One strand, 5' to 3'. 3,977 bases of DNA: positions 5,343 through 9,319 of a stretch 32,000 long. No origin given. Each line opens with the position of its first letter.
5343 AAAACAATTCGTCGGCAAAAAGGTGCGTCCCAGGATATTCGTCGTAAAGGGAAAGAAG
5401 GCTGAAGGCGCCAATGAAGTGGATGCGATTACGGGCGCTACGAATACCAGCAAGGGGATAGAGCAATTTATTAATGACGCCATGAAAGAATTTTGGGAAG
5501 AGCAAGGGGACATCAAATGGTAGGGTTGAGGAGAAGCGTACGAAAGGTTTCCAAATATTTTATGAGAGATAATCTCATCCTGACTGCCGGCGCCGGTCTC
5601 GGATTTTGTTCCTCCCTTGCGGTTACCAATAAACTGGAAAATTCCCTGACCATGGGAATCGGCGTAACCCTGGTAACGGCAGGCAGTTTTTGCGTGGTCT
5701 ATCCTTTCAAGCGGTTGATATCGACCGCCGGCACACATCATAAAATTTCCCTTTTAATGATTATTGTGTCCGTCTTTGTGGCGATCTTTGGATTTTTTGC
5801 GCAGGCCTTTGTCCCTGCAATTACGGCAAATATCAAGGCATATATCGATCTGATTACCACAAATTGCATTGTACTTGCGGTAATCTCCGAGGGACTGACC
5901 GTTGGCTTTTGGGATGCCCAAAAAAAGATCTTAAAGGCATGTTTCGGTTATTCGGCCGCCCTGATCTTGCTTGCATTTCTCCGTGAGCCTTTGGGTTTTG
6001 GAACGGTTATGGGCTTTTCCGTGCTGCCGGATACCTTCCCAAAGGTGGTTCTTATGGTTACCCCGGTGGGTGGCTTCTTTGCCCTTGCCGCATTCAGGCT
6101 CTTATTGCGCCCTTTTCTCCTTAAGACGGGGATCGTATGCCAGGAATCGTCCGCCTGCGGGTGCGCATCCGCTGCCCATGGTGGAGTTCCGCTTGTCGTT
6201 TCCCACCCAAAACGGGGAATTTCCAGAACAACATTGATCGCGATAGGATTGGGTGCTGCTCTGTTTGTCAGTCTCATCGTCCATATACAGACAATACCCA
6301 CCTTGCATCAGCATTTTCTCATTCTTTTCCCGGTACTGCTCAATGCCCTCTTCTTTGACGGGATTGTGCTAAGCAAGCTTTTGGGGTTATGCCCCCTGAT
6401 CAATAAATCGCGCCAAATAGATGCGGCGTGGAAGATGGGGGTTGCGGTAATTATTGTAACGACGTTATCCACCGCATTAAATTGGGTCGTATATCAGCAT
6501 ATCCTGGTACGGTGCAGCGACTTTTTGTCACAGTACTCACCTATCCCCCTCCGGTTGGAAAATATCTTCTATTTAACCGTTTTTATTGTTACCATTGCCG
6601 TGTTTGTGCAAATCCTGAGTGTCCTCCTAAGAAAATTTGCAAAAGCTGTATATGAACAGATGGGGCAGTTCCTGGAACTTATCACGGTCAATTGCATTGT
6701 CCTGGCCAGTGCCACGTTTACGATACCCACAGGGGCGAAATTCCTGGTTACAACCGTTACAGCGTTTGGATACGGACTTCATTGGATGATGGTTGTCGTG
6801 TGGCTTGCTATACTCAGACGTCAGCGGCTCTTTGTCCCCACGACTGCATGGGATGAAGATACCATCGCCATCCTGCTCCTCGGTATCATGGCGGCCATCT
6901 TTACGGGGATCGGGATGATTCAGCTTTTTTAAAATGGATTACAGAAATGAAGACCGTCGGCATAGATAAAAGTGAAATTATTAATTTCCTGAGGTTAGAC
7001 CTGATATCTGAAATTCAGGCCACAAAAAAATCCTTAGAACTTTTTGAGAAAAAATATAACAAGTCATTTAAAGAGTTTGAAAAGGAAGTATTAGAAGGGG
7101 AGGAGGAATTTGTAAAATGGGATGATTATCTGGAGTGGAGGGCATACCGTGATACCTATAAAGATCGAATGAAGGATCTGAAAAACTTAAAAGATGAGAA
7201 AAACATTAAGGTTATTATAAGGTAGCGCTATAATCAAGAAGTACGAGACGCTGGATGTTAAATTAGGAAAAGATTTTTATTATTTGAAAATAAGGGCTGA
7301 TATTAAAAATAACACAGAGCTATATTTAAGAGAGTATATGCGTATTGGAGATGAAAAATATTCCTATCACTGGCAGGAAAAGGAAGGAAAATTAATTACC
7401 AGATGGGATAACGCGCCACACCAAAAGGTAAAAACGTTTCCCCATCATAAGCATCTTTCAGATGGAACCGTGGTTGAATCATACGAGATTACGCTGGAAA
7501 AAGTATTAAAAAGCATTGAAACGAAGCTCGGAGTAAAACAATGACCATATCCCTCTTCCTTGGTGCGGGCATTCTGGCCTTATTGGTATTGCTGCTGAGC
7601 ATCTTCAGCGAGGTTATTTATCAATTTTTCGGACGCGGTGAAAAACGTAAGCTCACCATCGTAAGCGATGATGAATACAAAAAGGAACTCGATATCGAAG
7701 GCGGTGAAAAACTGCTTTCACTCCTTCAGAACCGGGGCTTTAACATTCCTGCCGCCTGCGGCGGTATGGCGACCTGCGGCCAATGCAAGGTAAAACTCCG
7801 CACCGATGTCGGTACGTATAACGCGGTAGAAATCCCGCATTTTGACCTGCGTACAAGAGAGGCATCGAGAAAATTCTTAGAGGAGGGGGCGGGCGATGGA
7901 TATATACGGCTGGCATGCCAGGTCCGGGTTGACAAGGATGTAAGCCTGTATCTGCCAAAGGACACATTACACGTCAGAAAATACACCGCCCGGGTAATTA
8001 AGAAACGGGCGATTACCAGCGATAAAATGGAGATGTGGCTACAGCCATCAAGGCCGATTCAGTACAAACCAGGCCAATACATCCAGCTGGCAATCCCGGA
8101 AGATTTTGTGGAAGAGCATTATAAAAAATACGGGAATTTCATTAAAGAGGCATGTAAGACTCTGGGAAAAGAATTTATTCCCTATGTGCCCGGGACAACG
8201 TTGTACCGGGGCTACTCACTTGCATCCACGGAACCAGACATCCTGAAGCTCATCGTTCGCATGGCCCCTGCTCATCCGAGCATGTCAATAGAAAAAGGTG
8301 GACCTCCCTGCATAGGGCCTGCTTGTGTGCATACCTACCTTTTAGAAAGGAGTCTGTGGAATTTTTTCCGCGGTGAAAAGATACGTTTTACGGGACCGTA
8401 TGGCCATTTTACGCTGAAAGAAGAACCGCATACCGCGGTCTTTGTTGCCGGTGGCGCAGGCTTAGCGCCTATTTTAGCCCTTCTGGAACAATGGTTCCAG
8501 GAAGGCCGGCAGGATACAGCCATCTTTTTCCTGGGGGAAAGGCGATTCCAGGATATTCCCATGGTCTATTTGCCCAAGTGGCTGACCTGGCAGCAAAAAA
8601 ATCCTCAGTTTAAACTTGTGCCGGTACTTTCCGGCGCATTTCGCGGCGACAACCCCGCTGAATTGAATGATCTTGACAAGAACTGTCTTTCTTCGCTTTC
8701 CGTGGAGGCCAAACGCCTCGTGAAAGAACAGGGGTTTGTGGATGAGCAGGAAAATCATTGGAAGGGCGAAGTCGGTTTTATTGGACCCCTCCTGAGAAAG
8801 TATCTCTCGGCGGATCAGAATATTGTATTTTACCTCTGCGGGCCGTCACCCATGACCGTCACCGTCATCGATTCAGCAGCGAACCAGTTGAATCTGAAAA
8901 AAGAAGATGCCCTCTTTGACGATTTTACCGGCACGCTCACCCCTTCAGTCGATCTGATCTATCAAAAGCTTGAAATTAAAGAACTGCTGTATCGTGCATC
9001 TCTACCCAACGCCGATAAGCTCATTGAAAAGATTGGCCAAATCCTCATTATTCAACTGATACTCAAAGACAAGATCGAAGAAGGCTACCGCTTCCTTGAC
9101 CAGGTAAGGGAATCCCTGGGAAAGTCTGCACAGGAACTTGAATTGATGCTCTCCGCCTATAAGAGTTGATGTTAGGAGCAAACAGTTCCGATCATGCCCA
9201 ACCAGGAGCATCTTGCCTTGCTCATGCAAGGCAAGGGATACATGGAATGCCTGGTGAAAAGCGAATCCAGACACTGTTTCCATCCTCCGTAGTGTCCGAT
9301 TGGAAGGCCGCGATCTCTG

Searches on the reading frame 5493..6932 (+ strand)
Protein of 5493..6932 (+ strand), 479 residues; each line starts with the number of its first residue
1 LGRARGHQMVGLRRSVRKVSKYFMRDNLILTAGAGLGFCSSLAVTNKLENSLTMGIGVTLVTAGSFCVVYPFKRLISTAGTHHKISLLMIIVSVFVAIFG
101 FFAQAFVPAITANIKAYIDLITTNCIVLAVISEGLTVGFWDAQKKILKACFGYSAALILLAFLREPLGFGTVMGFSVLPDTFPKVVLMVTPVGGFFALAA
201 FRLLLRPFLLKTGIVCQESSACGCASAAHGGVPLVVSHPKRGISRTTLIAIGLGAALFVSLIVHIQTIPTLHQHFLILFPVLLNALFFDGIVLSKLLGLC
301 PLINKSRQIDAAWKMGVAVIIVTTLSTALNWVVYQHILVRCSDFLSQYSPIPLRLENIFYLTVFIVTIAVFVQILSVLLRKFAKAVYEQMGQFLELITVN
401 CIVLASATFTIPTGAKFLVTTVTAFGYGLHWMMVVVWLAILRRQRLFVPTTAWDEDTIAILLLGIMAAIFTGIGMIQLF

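Call 35: search_protein_families(library=pfam, proteins=[window:5493-6932:+], max_evalue=0.001)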
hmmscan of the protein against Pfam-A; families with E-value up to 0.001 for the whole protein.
window:5493-6932:+ (479 aa): 1 family
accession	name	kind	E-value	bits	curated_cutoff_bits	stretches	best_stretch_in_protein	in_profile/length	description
PF02508.19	Rnf-Nqr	-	1.8e-59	201.1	23.8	2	280-476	3-173/174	Rnf-Nqr subunit, membrane protein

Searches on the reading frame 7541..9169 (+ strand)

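Call 35: search_protein_families(library=pfam, proteins=[window:7541-9169:+], max_evalue=0.001)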
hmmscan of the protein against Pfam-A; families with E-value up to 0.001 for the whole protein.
window:7541-9169:+ (542 aa): 2 families
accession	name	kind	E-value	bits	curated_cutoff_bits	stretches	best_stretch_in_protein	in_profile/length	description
PF00175.26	NAD_binding_1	-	3e-12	47.6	22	1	301-365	1-65/109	Oxidoreductase NAD-binding domain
PF00111.32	Fer2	-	1.2e-07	32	21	1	43-130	3-76/77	2Fe-2S iron-sulfur cluster binding domain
